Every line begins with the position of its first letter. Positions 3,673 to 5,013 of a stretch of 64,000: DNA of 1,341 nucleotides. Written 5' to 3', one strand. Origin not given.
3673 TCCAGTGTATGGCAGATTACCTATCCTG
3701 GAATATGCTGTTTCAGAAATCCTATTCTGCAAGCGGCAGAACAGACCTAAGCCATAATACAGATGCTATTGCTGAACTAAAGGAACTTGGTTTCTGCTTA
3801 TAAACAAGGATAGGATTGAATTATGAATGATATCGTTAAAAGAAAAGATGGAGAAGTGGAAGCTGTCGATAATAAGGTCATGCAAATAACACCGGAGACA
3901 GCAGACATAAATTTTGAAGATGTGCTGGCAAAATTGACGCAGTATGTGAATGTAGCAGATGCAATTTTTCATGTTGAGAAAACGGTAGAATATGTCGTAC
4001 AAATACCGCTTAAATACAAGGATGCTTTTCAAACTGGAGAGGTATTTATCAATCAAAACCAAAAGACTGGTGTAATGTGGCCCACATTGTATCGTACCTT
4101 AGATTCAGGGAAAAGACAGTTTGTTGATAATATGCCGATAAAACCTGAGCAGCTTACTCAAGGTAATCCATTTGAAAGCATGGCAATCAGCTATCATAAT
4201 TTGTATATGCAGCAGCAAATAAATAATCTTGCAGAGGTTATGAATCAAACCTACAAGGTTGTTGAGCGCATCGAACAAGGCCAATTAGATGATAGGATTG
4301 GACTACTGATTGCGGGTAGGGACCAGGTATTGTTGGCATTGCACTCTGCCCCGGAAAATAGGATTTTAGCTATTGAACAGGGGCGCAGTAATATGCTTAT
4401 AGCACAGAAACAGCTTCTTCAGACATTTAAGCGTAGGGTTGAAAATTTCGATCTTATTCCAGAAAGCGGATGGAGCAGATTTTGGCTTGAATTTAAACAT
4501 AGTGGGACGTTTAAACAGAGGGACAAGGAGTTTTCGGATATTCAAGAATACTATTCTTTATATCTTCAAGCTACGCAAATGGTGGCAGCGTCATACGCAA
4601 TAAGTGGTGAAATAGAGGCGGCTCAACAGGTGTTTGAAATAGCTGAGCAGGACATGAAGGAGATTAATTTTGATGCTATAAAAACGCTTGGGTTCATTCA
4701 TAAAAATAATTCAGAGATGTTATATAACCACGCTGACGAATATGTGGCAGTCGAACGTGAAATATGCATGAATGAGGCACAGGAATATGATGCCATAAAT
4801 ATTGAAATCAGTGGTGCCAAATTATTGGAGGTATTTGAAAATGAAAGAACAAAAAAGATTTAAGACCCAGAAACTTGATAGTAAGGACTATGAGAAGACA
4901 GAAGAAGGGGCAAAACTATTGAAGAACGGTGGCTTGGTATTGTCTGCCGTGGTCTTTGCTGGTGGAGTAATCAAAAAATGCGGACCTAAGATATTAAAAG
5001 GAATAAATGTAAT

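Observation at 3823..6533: DNA methyltransferase packed behind two unknown genes (346 aa plus a ~61-aa single-TM protein): an atypical R-M-like or methylation-coupled module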

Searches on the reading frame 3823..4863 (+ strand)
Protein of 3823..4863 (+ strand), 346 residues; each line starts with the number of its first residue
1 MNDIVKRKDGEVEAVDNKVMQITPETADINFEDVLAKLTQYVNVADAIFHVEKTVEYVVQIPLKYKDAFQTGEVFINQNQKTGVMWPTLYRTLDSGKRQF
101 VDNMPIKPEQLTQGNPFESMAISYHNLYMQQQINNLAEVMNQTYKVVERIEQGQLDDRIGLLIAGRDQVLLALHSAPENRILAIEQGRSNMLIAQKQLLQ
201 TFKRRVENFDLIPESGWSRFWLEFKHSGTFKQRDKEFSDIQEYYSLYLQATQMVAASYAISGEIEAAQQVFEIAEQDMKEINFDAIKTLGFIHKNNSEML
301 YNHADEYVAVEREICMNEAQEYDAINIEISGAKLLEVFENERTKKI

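Call 3: search_protein_families(library=pfam, proteins=[window:3823-4863:+], max_evalue=0.01)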
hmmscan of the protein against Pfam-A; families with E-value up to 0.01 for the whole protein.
window:3823-4863:+ (346 aa): 0 families

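Call 4: search_protein_families(library=padloc, proteins=[window:3823-4863:+], max_evalue=0.01)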
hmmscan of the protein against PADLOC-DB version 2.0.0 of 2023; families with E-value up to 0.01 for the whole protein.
window:3823-4863:+ (346 aa): 0 families

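Call 5: search_protein_families(library=ncbifam, proteins=[window:3823-4863:+], max_evalue=0.1)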
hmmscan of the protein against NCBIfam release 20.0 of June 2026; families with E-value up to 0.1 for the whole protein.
window:3823-4863:+ (346 aa): 0 families

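Call 6: search_protein_families(library=phrogs, proteins=[window:3823-4863:+], max_evalue=0.1)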
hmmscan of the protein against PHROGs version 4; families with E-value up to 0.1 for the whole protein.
window:3823-4863:+ (346 aa): 0 families

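Call 8: find_homologous_proteins(query=window:3823-4863:+, max_evalue=0.001)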
Query window:3823-4863:+ (346 aa): 220 proteins with E <= 0.001 among 1290 candidates; the best 120 are listed.
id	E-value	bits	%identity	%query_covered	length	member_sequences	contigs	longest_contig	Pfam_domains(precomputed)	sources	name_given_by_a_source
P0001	1.1e-209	713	93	100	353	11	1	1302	-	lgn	-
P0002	4.7e-165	566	71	100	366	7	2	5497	-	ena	-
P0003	2.7e-162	557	70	100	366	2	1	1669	-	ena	-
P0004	1.8e-161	555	68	100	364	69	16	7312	-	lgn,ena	-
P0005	7.4e-161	553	70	97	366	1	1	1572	-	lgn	-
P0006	4.7e-158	543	71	100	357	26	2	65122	-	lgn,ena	-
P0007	2.7e-153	528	66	100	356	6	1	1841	-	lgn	-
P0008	8.9e-151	520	66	100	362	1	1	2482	-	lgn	-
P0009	5.6e-148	510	71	91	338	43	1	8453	-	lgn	-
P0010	1.3e-147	509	68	95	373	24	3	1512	-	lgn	-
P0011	6.6e-145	500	65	97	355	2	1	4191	-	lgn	-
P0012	2.9e-143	495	61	100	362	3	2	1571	-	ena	-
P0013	6.2e-143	494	63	100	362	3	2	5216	-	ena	-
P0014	7.7e-143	493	61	100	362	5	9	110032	-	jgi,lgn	jgi:hypothetical protein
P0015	2.4e-142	492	62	100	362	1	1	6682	-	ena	-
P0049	3.9e-132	458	58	100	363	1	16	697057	-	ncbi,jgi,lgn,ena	ncbi:MAG: hypothetical protein ACOX41_01810 [Anaerovoracaceae bacterium]|jgi:hypothetical protein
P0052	1.3e-131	457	57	99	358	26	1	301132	-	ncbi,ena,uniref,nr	ncbi:hypothetical protein [Clostridium vitabionis]|uniref:hypothetical protein n=1 Tax=Clostridium v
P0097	3.5e-91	324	42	100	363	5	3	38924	-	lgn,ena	-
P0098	1.3e-90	322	45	99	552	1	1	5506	PF13847.13,PF13489.13,PF03848.21,PF13649.13,PF08241.19,PF08242.19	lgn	-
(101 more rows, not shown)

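Call 9: search_solved_structures(query=window:3823-4863:+, max_evalue=10)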
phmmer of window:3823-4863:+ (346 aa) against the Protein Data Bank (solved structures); distinct sequences matched with E-value up to 10: 2.
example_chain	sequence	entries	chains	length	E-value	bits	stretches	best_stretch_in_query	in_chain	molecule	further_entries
5lts_A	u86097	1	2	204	1.6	11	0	22-51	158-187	RNA-directed RNA polymerase L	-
3jsb_A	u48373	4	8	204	1.6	11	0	22-51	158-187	RNA-directed RNA polymerase | RNA-directed RNA polymerase L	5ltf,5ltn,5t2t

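Call 10: find_encoding_contigs(protein=P0049, flank=8000, max_places=4)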
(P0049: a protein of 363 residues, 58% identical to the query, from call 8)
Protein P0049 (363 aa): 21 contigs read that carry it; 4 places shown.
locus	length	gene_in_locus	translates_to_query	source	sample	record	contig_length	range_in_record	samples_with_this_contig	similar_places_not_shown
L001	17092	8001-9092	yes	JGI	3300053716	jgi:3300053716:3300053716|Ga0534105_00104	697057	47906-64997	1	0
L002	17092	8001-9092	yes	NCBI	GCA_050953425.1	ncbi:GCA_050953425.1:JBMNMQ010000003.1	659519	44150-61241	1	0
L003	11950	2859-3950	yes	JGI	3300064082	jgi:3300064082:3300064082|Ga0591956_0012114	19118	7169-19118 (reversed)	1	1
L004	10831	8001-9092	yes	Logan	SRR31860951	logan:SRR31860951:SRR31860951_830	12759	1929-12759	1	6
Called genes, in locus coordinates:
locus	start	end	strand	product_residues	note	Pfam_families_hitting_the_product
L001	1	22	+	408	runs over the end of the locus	PF13173:AAA_14, PF13635:DUF4143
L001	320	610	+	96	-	-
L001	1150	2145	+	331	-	PF01661:Macro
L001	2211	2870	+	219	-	-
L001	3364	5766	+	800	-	PF03382:DUF285, PF09479:Flg_new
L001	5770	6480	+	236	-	-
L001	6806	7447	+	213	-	-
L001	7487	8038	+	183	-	PF00376:MerR (weak), PF06056:Terminase_5 (faint), PF12728:HTH_17, PF13411:MerR_1 (faint)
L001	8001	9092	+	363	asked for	-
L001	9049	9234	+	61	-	-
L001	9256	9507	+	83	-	-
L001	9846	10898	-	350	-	PF00126:HTH_1, PF03466:LysR_substrate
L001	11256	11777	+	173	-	PF01799:Fer2_2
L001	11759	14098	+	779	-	PF01315:Ald_Xan_dh_C, PF02738:MoCoBD_1, PF20256:MoCoBD_2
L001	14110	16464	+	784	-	PF00941:FAD_binding_5, PF00070:Pyr_redox (faint), PF14691:Fer4_20, PF01266:DAO (faint), PF07992:Pyr_redox_2, PF13450:NAD_binding_8, PF13738:Pyr_redox_3 (weak), PF03450:CO_deh_flav_C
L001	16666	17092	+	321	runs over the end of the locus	PF00126:HTH_1 (faint), PF12804:NTP_transf_3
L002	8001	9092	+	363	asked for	-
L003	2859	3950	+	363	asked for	-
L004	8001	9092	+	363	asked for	-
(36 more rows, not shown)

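Call 11: find_encoding_contigs(protein=P0052, flank=8000, max_places=3)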
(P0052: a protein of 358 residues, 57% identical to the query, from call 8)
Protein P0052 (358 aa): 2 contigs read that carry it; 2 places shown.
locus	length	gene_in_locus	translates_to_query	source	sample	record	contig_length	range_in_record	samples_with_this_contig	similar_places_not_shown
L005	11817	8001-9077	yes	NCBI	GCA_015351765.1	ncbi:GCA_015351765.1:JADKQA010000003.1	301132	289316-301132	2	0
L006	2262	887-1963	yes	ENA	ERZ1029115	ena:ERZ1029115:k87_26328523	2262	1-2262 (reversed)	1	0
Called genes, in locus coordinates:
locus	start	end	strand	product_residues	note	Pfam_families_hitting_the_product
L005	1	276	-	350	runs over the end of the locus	PF13936:HTH_38, PF00665:rve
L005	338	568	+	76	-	-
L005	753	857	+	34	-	-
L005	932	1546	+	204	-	PF00872:Transposase_mut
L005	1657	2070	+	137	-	-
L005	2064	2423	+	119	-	PF05717:TnpB_IS66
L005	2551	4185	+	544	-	PF13007:LZ_Tnp_IS66, PF13005:zf-IS66, PF03050:DDE_Tnp_IS66, PF13817:DDE_Tnp_IS66_C (weak)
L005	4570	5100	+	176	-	PF01588:tRNA_bind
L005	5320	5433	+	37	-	-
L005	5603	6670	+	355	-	PF02661:Fic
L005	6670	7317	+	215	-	PF12161:HsdM_N, PF02384:N6_Mtase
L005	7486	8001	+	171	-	PF00376:MerR (weak), PF12728:HTH_17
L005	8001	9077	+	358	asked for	-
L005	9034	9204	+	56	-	-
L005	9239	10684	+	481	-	-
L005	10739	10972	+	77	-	-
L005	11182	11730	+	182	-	-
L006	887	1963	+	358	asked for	-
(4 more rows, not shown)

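Call 12: find_encoding_contigs(protein=P0097, flank=8000, max_places=3)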
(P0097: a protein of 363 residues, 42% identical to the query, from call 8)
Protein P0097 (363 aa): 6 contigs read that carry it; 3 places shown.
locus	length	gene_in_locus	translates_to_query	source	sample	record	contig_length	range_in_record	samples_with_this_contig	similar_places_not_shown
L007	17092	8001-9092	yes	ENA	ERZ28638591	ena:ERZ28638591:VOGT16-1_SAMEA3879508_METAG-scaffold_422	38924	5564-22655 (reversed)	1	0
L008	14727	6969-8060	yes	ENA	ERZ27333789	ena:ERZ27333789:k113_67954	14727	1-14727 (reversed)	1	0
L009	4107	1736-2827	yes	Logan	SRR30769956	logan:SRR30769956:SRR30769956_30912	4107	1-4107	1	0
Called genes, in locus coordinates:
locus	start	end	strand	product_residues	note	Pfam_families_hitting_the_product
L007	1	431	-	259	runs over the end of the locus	PF00239:Resolvase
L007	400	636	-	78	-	-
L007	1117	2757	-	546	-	PF00118:Cpn60_TCP1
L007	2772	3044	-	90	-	PF00166:Cpn10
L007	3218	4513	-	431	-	PF00919:UPF0004, PF04055:Radical_SAM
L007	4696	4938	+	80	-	-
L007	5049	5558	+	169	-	PF00383:dCMP_cyt_deam_1, PF14437:MafB19-deam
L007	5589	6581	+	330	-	PF00248:Aldo_ket_red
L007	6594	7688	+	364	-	PF00534:Glycos_transf_1, PF20706:GT4-conflict, PF13692:Glyco_trans_1_4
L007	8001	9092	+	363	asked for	-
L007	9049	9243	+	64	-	-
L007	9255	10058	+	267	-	-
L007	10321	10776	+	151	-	PF01451:LMWPc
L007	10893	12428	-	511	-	PF02446:Glyco_hydro_77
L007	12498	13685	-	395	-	PF01926:MMR_HSR1, PF02421:FeoB_N (weak), PF03193:RsgA_GTPase (faint), PF00350:Dynamin_N (faint), PF00009:GTP_EFTU (weak), PF18128:HydF_dimer, PF18133:HydF_tetramer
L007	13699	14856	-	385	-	PF01497:Peripla_BP_2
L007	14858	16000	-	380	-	PF00148:Oxidored_nitro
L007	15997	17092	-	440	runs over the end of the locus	PF00148:Oxidored_nitro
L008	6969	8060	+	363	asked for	-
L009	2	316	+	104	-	?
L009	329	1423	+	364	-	PF00534:Glycos_transf_1, PF20706:GT4-conflict, PF13692:Glyco_trans_1_4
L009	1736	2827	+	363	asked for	-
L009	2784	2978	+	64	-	-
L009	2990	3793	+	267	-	-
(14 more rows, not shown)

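Call 16: search_protein_families(library=pfam, proteins=[L005:9239-10684:+, L007:9255-10058:+, L001:9256-9507:+, L005:7486-8001:+, L001:7487-8038:+, L005:10739-10972:+, L005:11182-11730:+, P0098], max_evalue=0.01)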
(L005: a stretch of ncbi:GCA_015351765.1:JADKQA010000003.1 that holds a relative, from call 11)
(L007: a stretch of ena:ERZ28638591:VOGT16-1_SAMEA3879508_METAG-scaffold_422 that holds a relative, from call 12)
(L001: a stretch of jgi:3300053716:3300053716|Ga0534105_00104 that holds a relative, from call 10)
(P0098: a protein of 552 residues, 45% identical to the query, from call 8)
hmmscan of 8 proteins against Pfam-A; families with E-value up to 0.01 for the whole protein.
L005:9239-10684:+ (481 aa): 2 families
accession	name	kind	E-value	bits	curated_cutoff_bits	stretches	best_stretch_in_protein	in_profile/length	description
PF01166.23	TSC22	-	0.0058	17.2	30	1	317-347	15-45/57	TSC-22/dip/bun family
PF05812.17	Herpes_BLRF2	-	0.0062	17.1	25.8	0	325-396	4-68/119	Herpesvirus BLRF2 protein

L007:9255-10058:+ (267 aa): 0 families

L001:9256-9507:+ (83 aa): 0 families

L005:7486-8001:+ (171 aa): 12 families
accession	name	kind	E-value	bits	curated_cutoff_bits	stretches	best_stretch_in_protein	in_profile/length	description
PF12728.13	HTH_17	-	3.7e-11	43.6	27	1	4-53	2-49/51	Helix-turn-helix domain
PF00376.29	MerR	-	3.1e-06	27.3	28.2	1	5-34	1-31/38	MerR family regulatory protein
PF13411.12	MerR_1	-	1.7e-05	25.2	21.6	1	4-36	1-33/69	MerR HTH family regulatory protein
PF13542.12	HTH_Tnp_ISL3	-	0.00058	19.7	27.4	1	3-25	27-48/51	Helix-turn-helix domain of transposase family ISL3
PF23735.1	KIF9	-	0.0012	19.4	31.9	1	96-156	3-61/140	Kinesin-like protein KIF9 domain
PF01527.26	HTH_Tnp_1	-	0.0016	19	24.1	1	4-34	24-53/75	Transposase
PF13384.12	HTH_23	-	0.0021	18.3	24.6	1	4-25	18-39/50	Homeodomain-like domain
PF13518.12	HTH_28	-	0.0023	18.4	25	1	2-25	11-34/52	Helix-turn-helix domain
PF08702.15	Fib_alpha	-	0.0025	18.4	29.9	1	94-146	70-121/143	Fibrinogen alpha/beta chain family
PF06056.18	Terminase_5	-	0.0032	17.8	20.3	1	3-25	13-35/58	Putative ATPase subunit of terminase (gpP-like)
PF21531.3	Rv2175c_wHTH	-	0.0039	17.6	27.1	1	2-32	14-44/57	DNA-binding protein Rv2175c, wHTH domain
PF08281.18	Sigma70_r4_2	-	0.0048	17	25.7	1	4-29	27-52/54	Sigma-70, region 4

L001:7487-8038:+ (183 aa): 15 families
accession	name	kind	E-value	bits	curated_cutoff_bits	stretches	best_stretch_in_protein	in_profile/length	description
PF12728.13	HTH_17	-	6.9e-11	42.7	27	1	4-53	2-49/51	Helix-turn-helix domain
PF00376.29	MerR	-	8.6e-06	25.9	28.2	1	5-34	1-31/38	MerR family regulatory protein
PF13411.12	MerR_1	-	1.1e-05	25.8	21.6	1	4-36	1-33/69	MerR HTH family regulatory protein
PF06056.18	Terminase_5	-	2.3e-05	24.7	20.3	1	3-25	13-35/58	Putative ATPase subunit of terminase (gpP-like)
PF13518.12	HTH_28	-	7.6e-05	23.1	25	1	2-25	11-34/52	Helix-turn-helix domain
PF13384.12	HTH_23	-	9.8e-05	22.5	24.6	1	4-25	18-39/50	Homeodomain-like domain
PF08281.18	Sigma70_r4_2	-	0.00018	21.6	25.7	1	4-29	27-52/54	Sigma-70, region 4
PF08702.15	Fib_alpha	-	0.0004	21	29.9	1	95-145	70-120/143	Fibrinogen alpha/beta chain family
PF13542.12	HTH_Tnp_ISL3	-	0.00043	20.1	27.4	1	3-25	27-48/51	Helix-turn-helix domain of transposase family ISL3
PF01527.26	HTH_Tnp_1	-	0.00064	20.3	24.1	1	4-50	24-69/75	Transposase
PF20302.4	HisK-N-like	-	0.0011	19.6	27.8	1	76-160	16-100/132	HisK-N-like globin domain of the ASK signalosome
PF01381.28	HTH_3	-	0.003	18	23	0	3-26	9-32/55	Helix-turn-helix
PF13551.12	HTH_29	-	0.0031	18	28.1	1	5-26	14-35/64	Winged helix-turn helix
PF21531.3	Rv2175c_wHTH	-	0.0073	16.7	27.1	0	2-32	14-44/57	DNA-binding protein Rv2175c, wHTH domain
PF13545.12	HTH_Crp_2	-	0.0089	16.4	27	0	5-25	24-44/70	Crp-like helix-turn-helix domain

L005:10739-10972:+ (77 aa): 0 families

L005:11182-11730:+ (182 aa): 0 families

P0098 (552 aa): 6 families
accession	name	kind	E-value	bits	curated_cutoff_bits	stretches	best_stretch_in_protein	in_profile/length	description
PF13649.12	Methyltransf_25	-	7.6e-12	46.2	27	1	44-132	1-97/97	Methyltransferase domain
PF08241.18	Methyltransf_11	-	2.7e-10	41.2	21.2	1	45-135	1-94/95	Methyltransferase domain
PF08242.18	Methyltransf_12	-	1.7e-09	38.7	30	1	45-134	1-98/98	Methyltransferase domain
PF13489.12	Methyltransf_23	-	7.9e-09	35.9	27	1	24-137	6-117/164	Methyltransferase domain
PF03848.20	TehB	-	1.9e-08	34.4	20.4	1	33-124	23-120/193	Tellurite resistance protein TehB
PF13847.12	Methyltransf_31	-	5.7e-06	26.5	27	1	39-137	2-110/145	Methyltransferase domain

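Call 17: find_related_loci(query=A1, collection=genome_contigs, flank=6000)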
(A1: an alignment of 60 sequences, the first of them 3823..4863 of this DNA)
Query A1 (346 aa) in genome_contigs; peptide patterns used: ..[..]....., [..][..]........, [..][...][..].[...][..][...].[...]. (x = any residue, [..] = any of these).
271 stretches matched a pattern; 31 encode a relative of the query (tblastn E <= 1e-3); 31 distinct loci.
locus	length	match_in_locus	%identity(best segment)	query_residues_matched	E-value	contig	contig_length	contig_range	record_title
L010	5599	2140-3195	71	2-346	6e-180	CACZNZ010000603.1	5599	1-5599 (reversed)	MAG: uncultured Lachnospiraceae bacterium isolate RUG12788 genome assembly, contig: RUG12788_asm_603, whole genome shotg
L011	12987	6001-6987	68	18-346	4e-161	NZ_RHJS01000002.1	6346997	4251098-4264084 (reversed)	Schaedlerella arabinosiphila strain DSM 106076 000000F_quiver_pilon, whole genome shotgun sequence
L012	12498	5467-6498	64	3-346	4e-153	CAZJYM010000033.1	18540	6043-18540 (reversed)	MAG TPA_asm: uncultured Blautia sp. isolate SRP314395_co1_249 genome assembly, contig: NODE_2653_length_18540_cov_45.512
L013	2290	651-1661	64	4-340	2e-160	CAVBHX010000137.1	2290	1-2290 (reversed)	bacterium isolate G02646-L1_cleanbin_000010 genome assembly, contig: Spades_G02646-L1_contig_12474, whole genome shotgun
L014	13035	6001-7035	61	2-346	3e-150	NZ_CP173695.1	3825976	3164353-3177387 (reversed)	Sellimonas catena strain JCM 35622 chromosome, complete genome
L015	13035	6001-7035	58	2-346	2e-141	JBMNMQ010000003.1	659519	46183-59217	MAG: Anaerovoracaceae bacterium isolate SBF912LR0HQ0010 contig_37186, whole genome shotgun sequence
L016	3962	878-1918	57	3-346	3e-145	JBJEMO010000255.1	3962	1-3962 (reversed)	MAG: Bilifractor sp. isolate SARD05_bin.031 NODE_8498_length_3962_cov_6.533402, whole genome shotgun sequence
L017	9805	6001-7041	57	3-346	7e-141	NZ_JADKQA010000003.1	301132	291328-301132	Clostridium vitabionis strain YH-T4B42 contig3, whole genome shotgun sequence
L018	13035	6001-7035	62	2-346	1e-155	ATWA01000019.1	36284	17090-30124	Clostridiales bacterium NK3B98 G618DRAFT_scaffold00019.19_C, whole genome shotgun sequence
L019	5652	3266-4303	43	2-346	1e-102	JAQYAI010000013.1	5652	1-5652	MAG: bacterium isolate SUG1685 k141_8618140, whole genome shotgun sequence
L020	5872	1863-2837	45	17-340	7e-101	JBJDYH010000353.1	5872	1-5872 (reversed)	MAG: Faecousia sp. isolate LOHA11_bin.003 NODE_7993_length_5872_cov_6.717036, whole genome shotgun sequence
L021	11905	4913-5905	43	17-346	5e-100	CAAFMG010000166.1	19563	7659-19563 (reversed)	MAG TPA_asm: uncultured Oscillospiraceae bacterium, isolate HGM13047, WGS project CAAFMG010000000 data, contig: SRS15968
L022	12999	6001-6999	40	15-346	2e-90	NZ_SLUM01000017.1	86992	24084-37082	Allofournierella massiliensis strain DSM 100451 Ga0244722_117, whole genome shotgun sequence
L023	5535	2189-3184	40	16-346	3e-89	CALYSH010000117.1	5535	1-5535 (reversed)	MAG: uncultured Lachnospiraceae bacterium isolate SRR7188232_bin.59_metaWRAP_v1.3_MAG genome assembly, contig: ERZ928083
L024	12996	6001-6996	39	16-346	4e-89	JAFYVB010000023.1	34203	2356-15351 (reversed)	MAG: Clostridia bacterium isolate RGIG7448 Water_buffalos_Colon-1__c459036, whole genome shotgun sequence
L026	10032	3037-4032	42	12-340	2e-87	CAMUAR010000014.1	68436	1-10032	MAG TPA_asm: uncultured Lachnospiraceae bacterium isolate SRR14038237_bin.83_metawrap_v1.3_MAG genome assembly, contig:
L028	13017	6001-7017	42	9-342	3e-86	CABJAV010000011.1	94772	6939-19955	Lachnospiraceae bacterium isolate MGYG-HGUT-00136 genome assembly, contig: .20427_4_25.11, whole genome shotgun sequence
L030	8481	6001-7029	40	5-342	1e-84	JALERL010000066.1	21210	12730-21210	MAG: Lachnospiraceae bacterium isolate SUG268 k141_1265667, whole genome shotgun sequence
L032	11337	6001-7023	39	7-346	3e-83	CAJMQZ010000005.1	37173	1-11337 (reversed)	TPA_asm: uncultured bacterium isolate ERR1600666-bin.42 genome assembly, contig: NODE_1553_length_37173_cov_19.558004, w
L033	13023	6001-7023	38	7-346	1e-81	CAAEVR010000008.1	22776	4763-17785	MAG TPA_asm: uncultured Bacteroides sp., isolate HGM04657, WGS project CAAEVR010000000 data, contig: ERS608613_38_k95_40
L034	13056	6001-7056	40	1-342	2e-79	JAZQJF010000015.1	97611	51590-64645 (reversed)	MAG: Acutalibacteraceae bacterium isolate T1900044621_TS20190087.MAGScoT_cleanbin_000015 SGB_888_k141_1464746, whole gen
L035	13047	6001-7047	36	2-346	7e-79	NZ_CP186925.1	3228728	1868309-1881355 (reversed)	Ruminococcus callidus strain ATCC 27760 chromosome, complete genome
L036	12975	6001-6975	39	22-341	5e-76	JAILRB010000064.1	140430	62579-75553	MAG: Eubacterium sp. isolate RUI373 k141_2676382_flag=0_multi=36.9464_len=140430, whole genome shotgun sequence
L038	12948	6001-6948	38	17-327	2e-66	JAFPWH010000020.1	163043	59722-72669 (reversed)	MAG: Clostridia bacterium isolate RGIG1533 Goat_Abomasum-5__c78575, whole genome shotgun sequence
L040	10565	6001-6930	34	34-341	7e-55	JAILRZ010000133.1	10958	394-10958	MAG: Eubacterium sp. isolate RUI397 k141_1600544_flag=1_multi=9.0000_len=10958, whole genome shotgun sequence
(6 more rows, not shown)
